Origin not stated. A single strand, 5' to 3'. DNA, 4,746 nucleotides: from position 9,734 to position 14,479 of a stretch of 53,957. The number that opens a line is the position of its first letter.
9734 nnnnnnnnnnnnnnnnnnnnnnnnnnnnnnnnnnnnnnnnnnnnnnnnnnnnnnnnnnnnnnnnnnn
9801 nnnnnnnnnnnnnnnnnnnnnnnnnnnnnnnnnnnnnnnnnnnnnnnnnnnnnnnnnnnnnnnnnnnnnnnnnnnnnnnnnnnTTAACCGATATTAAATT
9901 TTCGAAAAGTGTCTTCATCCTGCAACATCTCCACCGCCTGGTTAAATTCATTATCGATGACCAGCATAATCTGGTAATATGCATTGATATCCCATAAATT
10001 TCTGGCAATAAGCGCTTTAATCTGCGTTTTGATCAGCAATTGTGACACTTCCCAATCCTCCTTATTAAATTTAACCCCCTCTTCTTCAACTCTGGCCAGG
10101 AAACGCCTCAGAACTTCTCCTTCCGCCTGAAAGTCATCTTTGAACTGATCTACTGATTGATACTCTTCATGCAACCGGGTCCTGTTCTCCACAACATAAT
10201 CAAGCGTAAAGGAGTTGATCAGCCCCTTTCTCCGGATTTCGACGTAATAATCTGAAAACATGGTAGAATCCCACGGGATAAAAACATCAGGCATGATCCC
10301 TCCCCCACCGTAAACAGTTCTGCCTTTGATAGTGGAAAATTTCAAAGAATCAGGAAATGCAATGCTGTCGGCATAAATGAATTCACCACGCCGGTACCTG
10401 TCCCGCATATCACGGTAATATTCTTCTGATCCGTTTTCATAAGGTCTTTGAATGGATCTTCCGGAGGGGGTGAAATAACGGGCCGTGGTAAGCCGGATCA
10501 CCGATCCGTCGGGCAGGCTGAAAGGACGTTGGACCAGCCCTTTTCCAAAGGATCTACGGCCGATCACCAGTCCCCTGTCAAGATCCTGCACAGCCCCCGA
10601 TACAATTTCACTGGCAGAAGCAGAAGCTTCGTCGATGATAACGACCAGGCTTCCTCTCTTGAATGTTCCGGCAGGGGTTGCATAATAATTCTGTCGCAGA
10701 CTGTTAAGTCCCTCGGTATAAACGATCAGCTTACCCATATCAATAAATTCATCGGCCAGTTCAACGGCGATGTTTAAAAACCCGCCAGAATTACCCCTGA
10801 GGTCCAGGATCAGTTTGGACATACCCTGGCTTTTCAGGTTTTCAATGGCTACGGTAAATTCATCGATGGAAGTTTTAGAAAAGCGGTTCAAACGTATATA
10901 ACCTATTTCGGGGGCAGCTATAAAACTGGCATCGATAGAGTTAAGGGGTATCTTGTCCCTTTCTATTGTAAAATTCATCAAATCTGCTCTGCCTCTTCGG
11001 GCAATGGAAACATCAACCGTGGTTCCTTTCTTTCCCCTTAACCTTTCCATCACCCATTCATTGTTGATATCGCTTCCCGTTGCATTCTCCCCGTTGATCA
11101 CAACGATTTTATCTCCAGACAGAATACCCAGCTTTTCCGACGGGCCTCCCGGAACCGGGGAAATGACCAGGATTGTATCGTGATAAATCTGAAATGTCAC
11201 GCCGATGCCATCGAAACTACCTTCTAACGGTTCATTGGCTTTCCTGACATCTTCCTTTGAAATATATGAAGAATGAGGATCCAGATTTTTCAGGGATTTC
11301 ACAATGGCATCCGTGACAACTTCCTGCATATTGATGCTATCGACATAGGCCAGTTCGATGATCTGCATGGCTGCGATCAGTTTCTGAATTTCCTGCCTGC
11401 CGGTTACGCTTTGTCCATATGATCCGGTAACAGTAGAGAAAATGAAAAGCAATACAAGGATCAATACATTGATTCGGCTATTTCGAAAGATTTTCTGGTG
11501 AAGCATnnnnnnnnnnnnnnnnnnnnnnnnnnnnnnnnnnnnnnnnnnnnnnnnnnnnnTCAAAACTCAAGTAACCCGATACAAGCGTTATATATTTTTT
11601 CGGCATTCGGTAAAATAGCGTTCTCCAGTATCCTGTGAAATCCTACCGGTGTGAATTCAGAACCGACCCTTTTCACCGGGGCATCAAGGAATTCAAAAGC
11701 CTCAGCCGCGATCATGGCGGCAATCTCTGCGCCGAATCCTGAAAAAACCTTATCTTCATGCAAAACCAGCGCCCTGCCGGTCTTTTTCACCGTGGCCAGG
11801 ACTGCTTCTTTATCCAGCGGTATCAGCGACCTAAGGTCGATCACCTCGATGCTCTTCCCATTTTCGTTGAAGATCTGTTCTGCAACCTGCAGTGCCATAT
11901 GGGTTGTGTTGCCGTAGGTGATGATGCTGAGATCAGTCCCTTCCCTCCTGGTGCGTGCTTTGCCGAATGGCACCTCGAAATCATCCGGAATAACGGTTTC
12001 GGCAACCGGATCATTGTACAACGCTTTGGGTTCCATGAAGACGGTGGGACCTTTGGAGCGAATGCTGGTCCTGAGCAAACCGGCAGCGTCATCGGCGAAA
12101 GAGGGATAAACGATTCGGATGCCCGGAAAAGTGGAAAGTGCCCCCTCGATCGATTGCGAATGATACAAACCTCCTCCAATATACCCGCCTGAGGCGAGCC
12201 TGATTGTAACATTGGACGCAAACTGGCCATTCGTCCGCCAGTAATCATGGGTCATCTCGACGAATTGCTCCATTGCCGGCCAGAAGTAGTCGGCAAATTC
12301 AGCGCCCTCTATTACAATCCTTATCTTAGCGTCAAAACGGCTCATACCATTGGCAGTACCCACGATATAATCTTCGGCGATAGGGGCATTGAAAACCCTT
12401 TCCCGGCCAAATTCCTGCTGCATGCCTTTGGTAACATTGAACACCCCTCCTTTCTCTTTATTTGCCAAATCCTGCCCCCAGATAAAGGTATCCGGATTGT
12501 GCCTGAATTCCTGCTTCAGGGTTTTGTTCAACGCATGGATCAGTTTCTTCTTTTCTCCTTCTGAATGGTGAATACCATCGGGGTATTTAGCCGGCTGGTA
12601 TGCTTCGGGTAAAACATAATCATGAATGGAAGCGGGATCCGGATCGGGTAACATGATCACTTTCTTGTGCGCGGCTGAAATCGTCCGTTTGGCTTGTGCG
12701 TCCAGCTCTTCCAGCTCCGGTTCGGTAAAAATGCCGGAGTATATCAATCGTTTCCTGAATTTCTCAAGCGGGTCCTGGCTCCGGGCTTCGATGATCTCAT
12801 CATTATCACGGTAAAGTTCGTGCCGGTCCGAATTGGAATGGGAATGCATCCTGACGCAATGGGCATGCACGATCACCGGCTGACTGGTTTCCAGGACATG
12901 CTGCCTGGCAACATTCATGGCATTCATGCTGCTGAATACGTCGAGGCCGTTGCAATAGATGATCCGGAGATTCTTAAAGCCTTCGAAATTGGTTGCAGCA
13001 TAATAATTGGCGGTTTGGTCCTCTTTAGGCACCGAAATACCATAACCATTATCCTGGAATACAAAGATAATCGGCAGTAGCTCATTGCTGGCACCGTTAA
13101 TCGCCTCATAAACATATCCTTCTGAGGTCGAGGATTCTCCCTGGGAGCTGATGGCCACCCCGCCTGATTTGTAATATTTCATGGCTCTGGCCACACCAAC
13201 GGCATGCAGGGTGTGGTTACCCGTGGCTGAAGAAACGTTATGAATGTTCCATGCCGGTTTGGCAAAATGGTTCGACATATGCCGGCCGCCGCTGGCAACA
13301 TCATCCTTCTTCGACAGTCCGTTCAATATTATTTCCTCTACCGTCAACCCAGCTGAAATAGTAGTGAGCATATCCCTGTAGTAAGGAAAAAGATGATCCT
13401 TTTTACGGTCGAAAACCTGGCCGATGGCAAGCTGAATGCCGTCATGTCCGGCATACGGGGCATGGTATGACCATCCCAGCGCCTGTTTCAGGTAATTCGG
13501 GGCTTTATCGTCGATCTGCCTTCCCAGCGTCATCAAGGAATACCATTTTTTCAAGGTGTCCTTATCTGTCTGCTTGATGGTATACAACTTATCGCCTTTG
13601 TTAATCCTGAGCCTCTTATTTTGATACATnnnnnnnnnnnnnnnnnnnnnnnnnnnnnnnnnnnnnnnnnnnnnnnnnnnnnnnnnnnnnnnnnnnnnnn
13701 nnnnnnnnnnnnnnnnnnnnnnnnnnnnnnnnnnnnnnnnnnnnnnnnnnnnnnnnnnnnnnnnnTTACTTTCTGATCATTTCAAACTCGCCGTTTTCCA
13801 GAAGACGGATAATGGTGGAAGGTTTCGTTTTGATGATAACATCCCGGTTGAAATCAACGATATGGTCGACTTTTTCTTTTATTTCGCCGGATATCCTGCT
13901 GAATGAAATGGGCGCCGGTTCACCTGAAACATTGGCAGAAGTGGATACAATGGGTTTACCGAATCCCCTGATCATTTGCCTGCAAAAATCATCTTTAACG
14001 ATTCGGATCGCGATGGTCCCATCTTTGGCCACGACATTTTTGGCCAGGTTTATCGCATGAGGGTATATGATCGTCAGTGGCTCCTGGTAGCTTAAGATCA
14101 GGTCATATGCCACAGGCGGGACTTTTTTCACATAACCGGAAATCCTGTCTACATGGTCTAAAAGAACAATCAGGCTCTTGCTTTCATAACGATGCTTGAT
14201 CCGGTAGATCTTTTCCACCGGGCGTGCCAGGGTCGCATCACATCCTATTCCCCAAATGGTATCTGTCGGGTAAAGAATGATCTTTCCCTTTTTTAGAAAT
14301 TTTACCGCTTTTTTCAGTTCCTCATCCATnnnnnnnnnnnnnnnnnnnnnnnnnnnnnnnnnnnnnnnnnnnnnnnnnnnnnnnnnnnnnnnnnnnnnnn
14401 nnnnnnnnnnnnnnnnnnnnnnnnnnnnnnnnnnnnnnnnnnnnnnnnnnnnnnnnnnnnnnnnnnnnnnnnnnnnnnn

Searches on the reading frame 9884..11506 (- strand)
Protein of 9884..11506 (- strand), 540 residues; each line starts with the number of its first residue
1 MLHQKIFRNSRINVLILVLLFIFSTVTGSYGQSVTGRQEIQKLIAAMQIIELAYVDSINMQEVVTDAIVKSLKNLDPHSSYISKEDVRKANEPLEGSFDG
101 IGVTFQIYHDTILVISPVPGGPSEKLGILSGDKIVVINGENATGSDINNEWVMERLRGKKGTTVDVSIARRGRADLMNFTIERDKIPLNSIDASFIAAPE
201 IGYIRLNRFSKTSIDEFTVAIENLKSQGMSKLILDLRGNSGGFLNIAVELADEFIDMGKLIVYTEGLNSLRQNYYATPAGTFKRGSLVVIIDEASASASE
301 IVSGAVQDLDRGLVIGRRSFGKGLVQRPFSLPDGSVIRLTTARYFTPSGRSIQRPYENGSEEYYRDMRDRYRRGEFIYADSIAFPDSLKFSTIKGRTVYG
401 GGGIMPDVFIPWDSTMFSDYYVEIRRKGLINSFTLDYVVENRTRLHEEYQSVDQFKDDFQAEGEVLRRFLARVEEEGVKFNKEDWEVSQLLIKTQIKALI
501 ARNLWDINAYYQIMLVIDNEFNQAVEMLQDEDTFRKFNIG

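Call 65: search_protein_families(library=pfam, proteins=[window:9884-11506:-])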
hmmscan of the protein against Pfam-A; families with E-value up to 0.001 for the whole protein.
window:9884-11506:- (540 aa): 5 families
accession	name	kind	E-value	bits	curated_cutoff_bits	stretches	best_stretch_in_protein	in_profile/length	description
PF03572.23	Peptidase_S41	-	6.4e-49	166.2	24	1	201-354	2-156/165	Peptidase family S41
PF13180.12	PDZ_2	-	1.7e-08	35.1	27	1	101-174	3-73/80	PDZ domain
PF00595.29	PDZ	-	6.7e-06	26.8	23.2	1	100-168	11-80/81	PDZ domain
PF17820.7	PDZ_6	-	1.3e-05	25.3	27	1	114-147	2-33/54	PDZ domain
PF22694.1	CtpB_N-like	-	0.00029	21.7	27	1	37-85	35-84/85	Activating protease CtpB N-terminal domain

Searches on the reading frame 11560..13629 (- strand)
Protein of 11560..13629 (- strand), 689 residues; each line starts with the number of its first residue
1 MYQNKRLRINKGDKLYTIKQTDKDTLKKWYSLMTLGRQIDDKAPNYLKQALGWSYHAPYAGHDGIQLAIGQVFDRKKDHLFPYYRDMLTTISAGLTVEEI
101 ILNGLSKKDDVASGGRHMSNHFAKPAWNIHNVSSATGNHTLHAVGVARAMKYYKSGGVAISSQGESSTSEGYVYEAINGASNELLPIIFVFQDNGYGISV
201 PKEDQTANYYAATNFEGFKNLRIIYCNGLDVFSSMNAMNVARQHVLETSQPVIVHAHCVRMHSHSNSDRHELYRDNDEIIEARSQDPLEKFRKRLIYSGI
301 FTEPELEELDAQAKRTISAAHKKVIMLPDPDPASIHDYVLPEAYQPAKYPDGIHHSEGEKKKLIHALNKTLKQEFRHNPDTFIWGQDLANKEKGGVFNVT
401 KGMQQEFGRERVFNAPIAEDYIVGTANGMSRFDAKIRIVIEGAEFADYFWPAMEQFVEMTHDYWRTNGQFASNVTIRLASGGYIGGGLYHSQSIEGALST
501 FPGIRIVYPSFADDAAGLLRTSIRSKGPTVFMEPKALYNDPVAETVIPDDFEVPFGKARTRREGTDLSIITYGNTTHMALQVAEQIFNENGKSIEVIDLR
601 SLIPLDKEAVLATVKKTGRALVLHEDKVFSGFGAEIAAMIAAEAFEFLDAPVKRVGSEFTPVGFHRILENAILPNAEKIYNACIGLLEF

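Call 65: search_protein_families(library=pfam, proteins=[window:11560-13629:-])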
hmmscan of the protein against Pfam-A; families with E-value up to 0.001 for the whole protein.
window:11560-13629:- (689 aa): 4 families
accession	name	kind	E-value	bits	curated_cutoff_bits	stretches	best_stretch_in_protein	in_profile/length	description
PF00676.26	E1_dh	-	2.4e-51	174.9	22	1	32-330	3-297/300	Dehydrogenase E1 component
PF02780.25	Transketolase_C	-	3e-32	111.6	25.9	1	556-679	1-124/124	Transketolase, C-terminal domain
PF02779.29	Transket_pyr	-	3.6e-26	92.3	27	1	363-539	5-173/174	Transketolase, pyrimidine binding domain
PF13292.11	DXP_synthase_N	-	0.0007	19.4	21.2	0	142-199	119-176/274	1-deoxy-D-xylulose-5-phosphate synthase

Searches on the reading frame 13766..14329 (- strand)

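Call 65: search_protein_families(library=pfam, proteins=[window:13766-14329:-])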
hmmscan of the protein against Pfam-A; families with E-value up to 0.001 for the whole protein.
window:13766-14329:- (187 aa): 1 family
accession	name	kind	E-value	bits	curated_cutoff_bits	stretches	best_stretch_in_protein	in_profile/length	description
PF01300.24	Sua5_yciO_yrdC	-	8.4e-45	152.9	25.1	1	11-187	2-177/178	Telomere recombination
